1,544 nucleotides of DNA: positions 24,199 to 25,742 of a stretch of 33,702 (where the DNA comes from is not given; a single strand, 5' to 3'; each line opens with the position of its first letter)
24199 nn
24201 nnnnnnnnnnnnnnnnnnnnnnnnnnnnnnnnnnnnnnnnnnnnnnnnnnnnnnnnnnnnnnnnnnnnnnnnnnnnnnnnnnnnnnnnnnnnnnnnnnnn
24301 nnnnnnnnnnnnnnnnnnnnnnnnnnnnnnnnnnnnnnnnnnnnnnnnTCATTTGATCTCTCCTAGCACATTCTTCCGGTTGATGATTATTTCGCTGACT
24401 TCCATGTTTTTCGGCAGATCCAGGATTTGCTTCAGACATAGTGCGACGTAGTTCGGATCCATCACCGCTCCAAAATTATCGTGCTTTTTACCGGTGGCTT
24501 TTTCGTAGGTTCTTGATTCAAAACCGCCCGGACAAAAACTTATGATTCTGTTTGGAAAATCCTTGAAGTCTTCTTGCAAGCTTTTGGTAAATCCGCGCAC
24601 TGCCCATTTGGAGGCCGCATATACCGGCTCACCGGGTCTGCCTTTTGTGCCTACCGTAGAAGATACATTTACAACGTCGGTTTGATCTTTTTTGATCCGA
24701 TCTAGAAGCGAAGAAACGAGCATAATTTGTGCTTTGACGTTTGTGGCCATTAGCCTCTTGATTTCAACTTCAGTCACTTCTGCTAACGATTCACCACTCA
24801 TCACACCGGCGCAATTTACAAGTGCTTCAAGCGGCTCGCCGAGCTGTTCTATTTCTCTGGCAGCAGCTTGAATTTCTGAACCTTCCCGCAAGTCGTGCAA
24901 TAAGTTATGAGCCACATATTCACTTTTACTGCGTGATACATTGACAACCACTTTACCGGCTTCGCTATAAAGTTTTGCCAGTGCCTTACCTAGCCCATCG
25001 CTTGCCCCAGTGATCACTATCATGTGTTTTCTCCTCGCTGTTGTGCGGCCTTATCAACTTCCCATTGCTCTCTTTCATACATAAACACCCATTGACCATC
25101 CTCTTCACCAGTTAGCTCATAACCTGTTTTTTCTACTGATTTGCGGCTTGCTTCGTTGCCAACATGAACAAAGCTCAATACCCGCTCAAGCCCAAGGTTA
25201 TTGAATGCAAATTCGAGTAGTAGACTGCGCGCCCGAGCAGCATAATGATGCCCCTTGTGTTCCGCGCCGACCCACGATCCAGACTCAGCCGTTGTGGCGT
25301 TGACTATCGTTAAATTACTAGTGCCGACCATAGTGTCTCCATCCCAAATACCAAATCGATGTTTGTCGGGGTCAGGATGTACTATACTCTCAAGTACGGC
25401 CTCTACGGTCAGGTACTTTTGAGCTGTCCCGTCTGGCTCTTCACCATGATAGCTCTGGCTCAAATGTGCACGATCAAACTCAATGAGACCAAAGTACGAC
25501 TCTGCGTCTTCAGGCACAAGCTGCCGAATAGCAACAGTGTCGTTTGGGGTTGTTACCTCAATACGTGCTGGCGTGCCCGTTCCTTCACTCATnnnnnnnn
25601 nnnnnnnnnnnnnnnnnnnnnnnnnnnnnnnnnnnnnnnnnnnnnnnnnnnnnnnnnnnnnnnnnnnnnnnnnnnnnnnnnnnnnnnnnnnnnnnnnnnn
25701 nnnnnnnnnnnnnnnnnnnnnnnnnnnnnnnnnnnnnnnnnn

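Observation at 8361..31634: DNA-uptake-to-recombination supercluster (recA-recX, pilus motor, ruvCAB, yebC, LTD protein, comEC within about 23 kb)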

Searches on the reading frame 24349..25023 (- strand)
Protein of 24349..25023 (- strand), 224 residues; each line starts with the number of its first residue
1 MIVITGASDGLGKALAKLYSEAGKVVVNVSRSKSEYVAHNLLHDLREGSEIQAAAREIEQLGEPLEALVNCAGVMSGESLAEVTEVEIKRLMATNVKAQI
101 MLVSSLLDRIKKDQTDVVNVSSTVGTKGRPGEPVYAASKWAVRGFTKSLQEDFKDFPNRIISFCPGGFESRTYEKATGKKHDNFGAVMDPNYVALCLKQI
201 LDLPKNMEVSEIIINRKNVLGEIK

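Call 5: search_protein_families(library=pfam, proteins=[window:24349-25023:-])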
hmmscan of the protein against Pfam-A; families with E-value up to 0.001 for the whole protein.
window:24349-25023:- (224 aa): 4 families
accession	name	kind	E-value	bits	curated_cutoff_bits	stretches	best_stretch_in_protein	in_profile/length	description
PF00106.31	adh_short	-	4.2e-36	124.7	26.6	1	2-175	3-189/195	short chain dehydrogenase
PF13561.12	adh_short_C2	-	2.5e-18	66.9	27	1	6-178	1-186/236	Enoyl-(Acyl carrier protein) reductase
PF08659.16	KR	-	3.9e-11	43.6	22.6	1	2-147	3-161/180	KR domain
PF01370.27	Epimerase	-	0.00041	20.3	20.9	1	2-129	1-124/240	NAD dependent epimerase/dehydratase family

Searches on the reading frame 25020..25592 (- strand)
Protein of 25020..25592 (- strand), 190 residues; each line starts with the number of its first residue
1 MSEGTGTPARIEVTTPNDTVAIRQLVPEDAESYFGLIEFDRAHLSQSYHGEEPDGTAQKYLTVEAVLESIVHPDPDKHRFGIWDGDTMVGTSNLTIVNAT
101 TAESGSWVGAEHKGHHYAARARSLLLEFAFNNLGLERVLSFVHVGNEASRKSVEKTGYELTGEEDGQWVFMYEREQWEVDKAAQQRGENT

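Call 5: search_protein_families(library=pfam, proteins=[window:25020-25592:-])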
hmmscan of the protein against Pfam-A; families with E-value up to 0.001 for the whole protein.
window:25020-25592:- (190 aa): 2 families
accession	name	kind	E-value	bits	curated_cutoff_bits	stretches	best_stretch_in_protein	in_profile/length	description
PF13302.13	Acetyltransf_3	-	1.7e-15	58.4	25.4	1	21-158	3-137/138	Acetyltransferase (GNAT) domain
PF00583.31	Acetyltransf_1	-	4.5e-08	33.8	20.7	1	72-158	28-116/116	Acetyltransferase (GNAT) family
